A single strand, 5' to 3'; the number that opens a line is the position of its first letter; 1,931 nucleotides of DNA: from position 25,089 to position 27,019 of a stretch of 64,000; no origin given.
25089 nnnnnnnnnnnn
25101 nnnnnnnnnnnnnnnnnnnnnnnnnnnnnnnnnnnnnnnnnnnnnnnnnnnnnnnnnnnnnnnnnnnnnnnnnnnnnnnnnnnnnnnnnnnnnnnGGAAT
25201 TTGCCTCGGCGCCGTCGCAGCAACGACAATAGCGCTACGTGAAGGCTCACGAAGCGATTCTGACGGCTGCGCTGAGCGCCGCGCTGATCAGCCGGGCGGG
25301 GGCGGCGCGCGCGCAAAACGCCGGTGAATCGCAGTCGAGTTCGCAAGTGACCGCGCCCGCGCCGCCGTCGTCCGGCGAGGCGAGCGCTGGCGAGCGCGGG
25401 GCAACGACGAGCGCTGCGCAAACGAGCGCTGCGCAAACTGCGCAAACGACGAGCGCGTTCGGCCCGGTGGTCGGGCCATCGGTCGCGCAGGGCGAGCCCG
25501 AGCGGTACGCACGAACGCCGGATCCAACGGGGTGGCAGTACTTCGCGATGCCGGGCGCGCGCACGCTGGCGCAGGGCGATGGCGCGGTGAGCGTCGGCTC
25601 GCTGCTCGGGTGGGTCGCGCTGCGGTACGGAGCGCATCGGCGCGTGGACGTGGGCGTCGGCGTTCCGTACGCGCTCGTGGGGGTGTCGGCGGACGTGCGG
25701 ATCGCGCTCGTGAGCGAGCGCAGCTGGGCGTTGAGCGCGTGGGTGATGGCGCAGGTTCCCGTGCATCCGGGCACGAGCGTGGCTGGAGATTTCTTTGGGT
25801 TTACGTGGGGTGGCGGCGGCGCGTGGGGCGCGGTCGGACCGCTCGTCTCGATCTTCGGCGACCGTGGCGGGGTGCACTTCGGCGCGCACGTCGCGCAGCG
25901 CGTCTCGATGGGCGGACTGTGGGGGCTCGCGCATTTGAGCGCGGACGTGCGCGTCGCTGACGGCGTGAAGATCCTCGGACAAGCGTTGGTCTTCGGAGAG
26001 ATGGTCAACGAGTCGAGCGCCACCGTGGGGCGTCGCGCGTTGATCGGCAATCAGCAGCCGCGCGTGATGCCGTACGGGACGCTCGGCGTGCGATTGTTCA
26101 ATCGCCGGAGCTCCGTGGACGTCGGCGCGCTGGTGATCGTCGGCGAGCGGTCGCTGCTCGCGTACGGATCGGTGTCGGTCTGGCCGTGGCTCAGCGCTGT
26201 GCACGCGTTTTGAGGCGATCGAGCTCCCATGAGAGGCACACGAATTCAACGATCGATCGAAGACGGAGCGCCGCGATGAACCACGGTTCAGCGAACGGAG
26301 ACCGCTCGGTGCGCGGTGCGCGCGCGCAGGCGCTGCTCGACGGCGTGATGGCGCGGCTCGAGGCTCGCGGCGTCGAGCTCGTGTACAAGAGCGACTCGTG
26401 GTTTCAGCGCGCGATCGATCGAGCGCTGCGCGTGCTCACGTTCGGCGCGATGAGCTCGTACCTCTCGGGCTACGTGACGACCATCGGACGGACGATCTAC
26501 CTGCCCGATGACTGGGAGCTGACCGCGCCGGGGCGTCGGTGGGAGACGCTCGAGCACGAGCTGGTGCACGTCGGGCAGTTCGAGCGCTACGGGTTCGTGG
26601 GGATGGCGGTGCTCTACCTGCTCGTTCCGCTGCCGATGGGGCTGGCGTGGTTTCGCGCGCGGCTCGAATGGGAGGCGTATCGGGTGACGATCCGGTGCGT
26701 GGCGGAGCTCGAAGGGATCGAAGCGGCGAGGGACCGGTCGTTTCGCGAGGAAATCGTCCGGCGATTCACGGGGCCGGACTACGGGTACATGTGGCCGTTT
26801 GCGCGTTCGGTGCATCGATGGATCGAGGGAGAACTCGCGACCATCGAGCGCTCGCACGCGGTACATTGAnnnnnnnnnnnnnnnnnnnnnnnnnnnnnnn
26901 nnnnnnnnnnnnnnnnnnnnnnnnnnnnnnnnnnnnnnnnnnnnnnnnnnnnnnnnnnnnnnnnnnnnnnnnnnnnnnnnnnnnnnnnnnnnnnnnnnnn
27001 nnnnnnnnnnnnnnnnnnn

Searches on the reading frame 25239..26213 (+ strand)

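Call 7: search_protein_families(library=pfam, proteins=[window:25239-26213:+], max_evalue=0.01)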
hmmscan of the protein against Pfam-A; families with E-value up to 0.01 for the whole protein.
window:25239-26213:+ (324 aa): 0 families

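Call 30: search_protein_families(library=pfam, proteins=[window:25239-26213:+], max_evalue=10)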
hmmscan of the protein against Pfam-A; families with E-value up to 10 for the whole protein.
window:25239-26213:+ (324 aa): 2 families
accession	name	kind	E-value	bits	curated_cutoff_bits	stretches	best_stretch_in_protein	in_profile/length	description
PF21827.1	New_glue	-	0.028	14.6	31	1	1-73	1-62/94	New glue protein family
PF06679.17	DUF1180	-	1.1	10.1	27.7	1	14-79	17-74/167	Membrane protein FAM174-like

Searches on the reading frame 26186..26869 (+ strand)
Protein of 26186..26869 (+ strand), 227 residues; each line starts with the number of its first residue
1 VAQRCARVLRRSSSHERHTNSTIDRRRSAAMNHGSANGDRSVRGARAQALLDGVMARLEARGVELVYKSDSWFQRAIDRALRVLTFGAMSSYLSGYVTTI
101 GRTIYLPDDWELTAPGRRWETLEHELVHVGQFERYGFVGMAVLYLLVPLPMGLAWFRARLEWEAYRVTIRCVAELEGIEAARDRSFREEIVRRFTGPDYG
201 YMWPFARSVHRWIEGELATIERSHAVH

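Call 7: search_protein_families(library=pfam, proteins=[window:26186-26869:+], max_evalue=0.01)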
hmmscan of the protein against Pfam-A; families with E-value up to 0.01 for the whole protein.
window:26186-26869:+ (227 aa): 0 families

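Call 30: search_protein_families(library=pfam, proteins=[window:26276-26869:+], max_evalue=10)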
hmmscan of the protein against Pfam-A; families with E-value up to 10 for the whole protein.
window:26276-26869:+ (197 aa): 2 families
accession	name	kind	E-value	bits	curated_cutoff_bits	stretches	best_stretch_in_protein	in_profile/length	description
PF13699.11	eCIS_core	-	0.022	15.4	22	1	68-102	41-75/79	eCIS core domain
PF18026.6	Exog_C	-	0.092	13.1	29.5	1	10-34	13-37/49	Endo/exonuclease (EXOG) C-terminal domain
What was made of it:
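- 26276..26869 (+): Upstream gene: 197-aa protein with an invariant HExxHxxQ motif (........, nt 26555-26578). It is a DUF4157-like putative minimal zinc metallopeptidase and ends 11 nt before the Hsp70 start. Pfam eCIS_core/DUF4157 matches only below threshold (E 0.002-0.02, call 30).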

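Call 51: find_homologous_proteins(query=window:26276-26866:+)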
Query window:26276-26866:+ (197 aa): 613 proteins with E <= 0.001 among 1317 candidates; the best 120 are listed.
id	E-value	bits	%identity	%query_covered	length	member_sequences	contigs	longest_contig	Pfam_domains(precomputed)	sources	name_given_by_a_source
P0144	3.9e-121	420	94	100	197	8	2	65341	-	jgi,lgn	jgi:hypothetical protein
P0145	7.8e-110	383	88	100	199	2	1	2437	-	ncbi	-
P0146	1.4e-99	350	82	100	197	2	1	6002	-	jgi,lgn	jgi:hypothetical protein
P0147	3.9e-97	342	79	98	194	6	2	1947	-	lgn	-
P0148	2.3e-96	339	80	100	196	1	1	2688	-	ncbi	-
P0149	8.4e-95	334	77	100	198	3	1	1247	-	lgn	-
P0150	3.1e-88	313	75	97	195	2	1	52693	-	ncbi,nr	ncbi:MAG: hypothetical protein JNK05_31700 [Myxococcales bacterium]|nr:hypothetical protein [Myxococ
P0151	1.4e-86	307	75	97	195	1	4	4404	-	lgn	-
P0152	2.9e-83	296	75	93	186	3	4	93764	-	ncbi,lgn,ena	-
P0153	1.2e-81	291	76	86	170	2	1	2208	-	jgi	jgi:hypothetical protein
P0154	8.5e-81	288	68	100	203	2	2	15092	-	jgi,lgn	jgi:hypothetical protein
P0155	4.9e-71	256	89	66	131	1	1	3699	-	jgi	-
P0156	2.0e-70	254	64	96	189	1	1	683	-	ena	-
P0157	7.0e-69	249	65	94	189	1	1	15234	-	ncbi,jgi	jgi:hypothetical protein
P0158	1.1e-65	239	60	93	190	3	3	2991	-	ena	-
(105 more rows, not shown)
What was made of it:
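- On DUF4157 / eCIS_core (PF13699) for the upstream protein: UniRef labels two homologues as DUF4157 (call 51).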

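Call 57: search_solved_structures(query=A7, max_evalue=10, show_alignments=2)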
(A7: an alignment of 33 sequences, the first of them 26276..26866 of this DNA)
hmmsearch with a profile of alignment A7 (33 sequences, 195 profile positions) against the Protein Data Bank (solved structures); distinct sequences matched with E-value up to 10: 0.
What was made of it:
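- Tried and rejected: A PDB profile search found nothing (call 57).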

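Call 69: predict_structure(alignment_id=A7)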
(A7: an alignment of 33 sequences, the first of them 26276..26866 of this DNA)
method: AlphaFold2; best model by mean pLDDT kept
length: 197 residues; sequences in the alignment: 33
mean_pLDDT: 86.9   pTM: 0.85
mean pLDDT of the five models: 86.9, 85.8, 85.1, 84.7, 84.6
residues with pLDDT >= 90: 123; 70-90: 51; 50-70: 17; < 50: 6
segments of 3 or more residues with pLDDT < 50: 4-8
pLDDT, mean of each block of 10 residues (from residue 1): 48 90 98 96 90 80 84 94 94 97 91 68 79 96 93 94 80 89 97 77
secondary structure, 60 per line:
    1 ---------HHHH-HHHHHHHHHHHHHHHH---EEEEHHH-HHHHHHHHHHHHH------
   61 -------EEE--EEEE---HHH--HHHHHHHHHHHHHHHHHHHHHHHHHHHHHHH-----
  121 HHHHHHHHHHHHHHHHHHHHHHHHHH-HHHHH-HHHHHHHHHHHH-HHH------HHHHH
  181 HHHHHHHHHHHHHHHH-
elements in order: H10-13 H15-30 E34-37 H42-54 E68-70 E73-76 H85-115 H121-146 H148-152 H154-165 H176-196
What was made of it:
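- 26276..26869 (+): The AlphaFold2 model has pLDDT 86.9 (call 69).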

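Call 78: search_protein_families(library=padloc, proteins=[window:26276-26869:+], max_evalue=0.001)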
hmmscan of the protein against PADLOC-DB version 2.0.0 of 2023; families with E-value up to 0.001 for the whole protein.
window:26276-26869:+ (197 aa): 0 families
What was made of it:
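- On Anti-phage defence systems (PADLOC): No hits for the Hsp70, the J-protein or the HExxH protein (call 78).
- Tried and rejected: PADLOC gave no hits (call 78).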

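Call 95: fold_search(model_id=the predicted structure, library=pdb)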
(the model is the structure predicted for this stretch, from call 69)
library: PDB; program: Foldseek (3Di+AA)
matches with E <= 10: 36; with E <= 0.001: 0
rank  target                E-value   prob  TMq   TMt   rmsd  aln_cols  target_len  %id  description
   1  4jiu                  7.7e-01  0.41  0.23  0.39   8.8       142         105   12  Crystal structure of the metallopeptidase zymogen of Pyrococcus abyssi abylysin (released 2013-06-12)
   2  7fgq                  2.1e+00  0.03  0.13  0.13  15.6       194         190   13  Crystal structure of Thymidylate kinase with TMP and its low-resolution (SAXS) solution structure from Brugia malayi (released 2022-07-27)
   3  5l0y_D                2.6e+00  0.08  0.19  0.23  16.1       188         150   11  Crystal Structure of a Sec72-ssa1 c-terminal peptide fusion protein (released 2017-03-22)
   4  5cwn                  4.3e+00  0.11  0.24  0.23  10.2       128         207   15  Crystal structure of de novo designed helical repeat protein DHR71 (released 2015-12-16)
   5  5zzf                  4.5e+00  0.03  0.17  0.20  17.7       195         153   10  X-ray structure of F43Y/H64D sperm whale myoglobin (released 2018-10-03)
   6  8k83_A                4.8e+00  0.06  0.23  0.26  16.0       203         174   18  De novo design protein -N2 (released 2024-07-31)
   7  7y5g_A                4.8e+00  0.02  0.16  0.13  16.6       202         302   11  Cryo-EM structure of a eukaryotic ZnT8 in the presence of zinc (released 2022-12-14)
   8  8yyu_A                4.8e+00  0.02  0.14  0.08  17.9       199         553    9  A tetrameric STAT1-DNA complex (released 2025-03-26)
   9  9clb_F                5.0e+00  0.07  0.18  0.27  15.9       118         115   13  Crystal structure of Bak bound to the inhibitory aBAK (released 2025-07-16)
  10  1qz2_A                5.0e+00  0.06  0.19  0.15  17.4       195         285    9  Crystal Structure of FKBP52 C-terminal Domain complex with the C-terminal peptide MEEVD of Hsp90 (released 2004-06-22)
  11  8gjg_A                5.5e+00  0.08  0.26  0.29  16.7       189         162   13  De novo design of high-affinity protein binders to bioactive helical peptides (released 2024-01-10)
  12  8k91_A                5.8e+00  0.01  0.14  0.05  30.4       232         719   13  CryoEM structure of LonC S582A hepatmer with Lysozyme (released 2024-08-07)
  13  3dad_B                6.1e+00  0.05  0.18  0.13  10.5       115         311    8  Crystal structure of the N-terminal regulatory domains of the formin FHOD1 (released 2008-09-16)
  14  5l3k_D                6.1e+00  0.01  0.15  0.08  18.8       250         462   16  Structure of Mycobacterium thermoresistibile trehalose-6-phosphate synthase in a ternary complex with ADP and fructose (released 2017-06-07)
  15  3dpi_B                6.4e+00  0.01  0.13  0.12  16.8       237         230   10  Crystal Structure of NAD+ synthetase from Burkholderia Pseudomallei (released 2008-07-29)
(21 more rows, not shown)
